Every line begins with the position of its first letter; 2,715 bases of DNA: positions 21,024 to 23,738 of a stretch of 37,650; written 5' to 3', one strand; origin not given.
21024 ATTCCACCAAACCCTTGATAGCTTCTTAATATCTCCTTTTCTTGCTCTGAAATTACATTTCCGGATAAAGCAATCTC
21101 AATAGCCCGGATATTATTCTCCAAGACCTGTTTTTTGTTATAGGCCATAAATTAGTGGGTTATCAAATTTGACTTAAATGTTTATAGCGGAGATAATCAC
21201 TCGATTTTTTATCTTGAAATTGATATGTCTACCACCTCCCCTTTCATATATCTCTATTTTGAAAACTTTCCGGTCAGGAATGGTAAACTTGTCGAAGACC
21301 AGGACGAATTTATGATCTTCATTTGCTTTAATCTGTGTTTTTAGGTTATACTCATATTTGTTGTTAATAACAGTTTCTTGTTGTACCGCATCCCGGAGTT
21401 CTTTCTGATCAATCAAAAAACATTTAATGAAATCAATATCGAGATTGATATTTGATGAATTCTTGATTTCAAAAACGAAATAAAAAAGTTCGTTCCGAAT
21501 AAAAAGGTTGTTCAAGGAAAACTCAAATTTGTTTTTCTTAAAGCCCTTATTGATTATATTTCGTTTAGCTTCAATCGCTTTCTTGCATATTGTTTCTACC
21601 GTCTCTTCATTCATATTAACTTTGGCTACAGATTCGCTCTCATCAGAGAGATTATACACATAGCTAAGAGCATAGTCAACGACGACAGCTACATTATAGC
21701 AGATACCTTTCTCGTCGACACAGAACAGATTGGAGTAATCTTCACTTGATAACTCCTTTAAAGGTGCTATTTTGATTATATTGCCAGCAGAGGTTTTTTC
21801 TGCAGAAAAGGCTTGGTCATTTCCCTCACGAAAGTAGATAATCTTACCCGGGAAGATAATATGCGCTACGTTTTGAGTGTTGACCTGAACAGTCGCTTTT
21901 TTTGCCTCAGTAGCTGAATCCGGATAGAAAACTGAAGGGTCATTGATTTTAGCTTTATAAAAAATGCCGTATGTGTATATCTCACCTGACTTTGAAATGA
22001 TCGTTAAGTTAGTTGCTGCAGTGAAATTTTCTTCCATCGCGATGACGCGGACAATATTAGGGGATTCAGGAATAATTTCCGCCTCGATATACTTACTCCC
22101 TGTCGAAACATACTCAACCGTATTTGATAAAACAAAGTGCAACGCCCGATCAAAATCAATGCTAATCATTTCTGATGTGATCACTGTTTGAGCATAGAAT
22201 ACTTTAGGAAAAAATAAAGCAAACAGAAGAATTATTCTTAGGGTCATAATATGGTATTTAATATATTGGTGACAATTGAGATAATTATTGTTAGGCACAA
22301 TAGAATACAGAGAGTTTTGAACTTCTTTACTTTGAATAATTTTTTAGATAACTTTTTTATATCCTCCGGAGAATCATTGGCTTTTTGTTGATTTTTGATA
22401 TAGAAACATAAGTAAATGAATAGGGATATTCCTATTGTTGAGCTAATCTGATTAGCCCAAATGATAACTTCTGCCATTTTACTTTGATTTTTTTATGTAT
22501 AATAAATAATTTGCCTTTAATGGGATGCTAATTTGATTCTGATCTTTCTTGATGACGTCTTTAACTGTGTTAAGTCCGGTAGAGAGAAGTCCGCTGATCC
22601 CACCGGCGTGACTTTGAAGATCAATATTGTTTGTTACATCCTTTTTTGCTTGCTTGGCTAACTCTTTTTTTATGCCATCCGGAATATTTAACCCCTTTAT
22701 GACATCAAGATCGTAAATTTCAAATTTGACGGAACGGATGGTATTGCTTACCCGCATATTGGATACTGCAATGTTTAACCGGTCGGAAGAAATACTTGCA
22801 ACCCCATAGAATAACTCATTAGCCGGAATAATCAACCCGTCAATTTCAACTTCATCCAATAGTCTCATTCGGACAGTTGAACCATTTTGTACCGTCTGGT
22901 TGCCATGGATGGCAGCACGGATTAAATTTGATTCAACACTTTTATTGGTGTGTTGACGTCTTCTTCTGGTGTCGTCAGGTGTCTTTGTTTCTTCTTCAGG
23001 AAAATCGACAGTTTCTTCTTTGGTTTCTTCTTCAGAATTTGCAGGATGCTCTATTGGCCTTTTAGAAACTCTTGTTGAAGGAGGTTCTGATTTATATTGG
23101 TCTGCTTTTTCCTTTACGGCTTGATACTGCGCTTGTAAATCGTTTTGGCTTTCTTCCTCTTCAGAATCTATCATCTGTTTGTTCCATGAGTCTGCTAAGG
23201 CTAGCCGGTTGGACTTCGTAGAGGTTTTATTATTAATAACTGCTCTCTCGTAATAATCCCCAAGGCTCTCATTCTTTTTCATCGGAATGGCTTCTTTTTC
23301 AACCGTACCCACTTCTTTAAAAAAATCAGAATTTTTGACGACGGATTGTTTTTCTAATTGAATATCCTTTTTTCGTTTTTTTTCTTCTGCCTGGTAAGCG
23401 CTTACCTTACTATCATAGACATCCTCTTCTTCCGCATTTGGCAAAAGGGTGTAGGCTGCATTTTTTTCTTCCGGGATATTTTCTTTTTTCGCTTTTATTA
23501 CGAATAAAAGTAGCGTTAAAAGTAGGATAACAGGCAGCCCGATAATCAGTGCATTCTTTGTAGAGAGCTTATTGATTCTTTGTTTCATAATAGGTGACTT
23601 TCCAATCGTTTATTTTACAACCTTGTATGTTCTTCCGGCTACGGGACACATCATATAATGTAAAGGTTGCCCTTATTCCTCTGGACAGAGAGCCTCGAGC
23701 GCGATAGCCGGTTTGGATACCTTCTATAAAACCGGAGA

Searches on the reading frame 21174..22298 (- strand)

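Call 8: search_protein_families(library=pfam, proteins=[window:21174-22298:-], max_evalue=0.01)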
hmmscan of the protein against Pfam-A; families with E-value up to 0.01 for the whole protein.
window:21174-22298:- (374 aa): 1 family
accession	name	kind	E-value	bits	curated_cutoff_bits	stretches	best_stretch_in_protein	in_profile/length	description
PF13595.11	DUF4138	-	8.3e-58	196.1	31.1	2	137-372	1-243/245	Domain of unknown function (DUF4138)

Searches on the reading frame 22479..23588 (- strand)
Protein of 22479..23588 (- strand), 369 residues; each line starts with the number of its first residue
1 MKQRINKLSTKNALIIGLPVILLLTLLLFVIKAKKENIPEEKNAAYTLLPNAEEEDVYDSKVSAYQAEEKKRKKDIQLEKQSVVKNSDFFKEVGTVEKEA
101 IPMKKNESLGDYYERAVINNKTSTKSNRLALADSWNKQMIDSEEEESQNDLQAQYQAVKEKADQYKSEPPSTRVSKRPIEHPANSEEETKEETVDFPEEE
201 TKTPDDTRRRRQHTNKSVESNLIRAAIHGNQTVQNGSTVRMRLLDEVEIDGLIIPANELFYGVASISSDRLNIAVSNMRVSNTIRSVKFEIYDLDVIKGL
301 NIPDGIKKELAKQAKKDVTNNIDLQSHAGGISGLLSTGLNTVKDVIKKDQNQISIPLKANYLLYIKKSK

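Call 58: search_protein_families(library=pfam, proteins=[window:22479-23588:-], max_evalue=0.001)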
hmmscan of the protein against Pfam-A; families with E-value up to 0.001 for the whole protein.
window:22479-23588:- (369 aa): 1 family
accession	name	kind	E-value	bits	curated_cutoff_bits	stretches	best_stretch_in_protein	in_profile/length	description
PF12508.14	Transposon_TraM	-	4.6e-38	131.5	25.1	1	223-366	1-145/145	Conjugative transposon, TraM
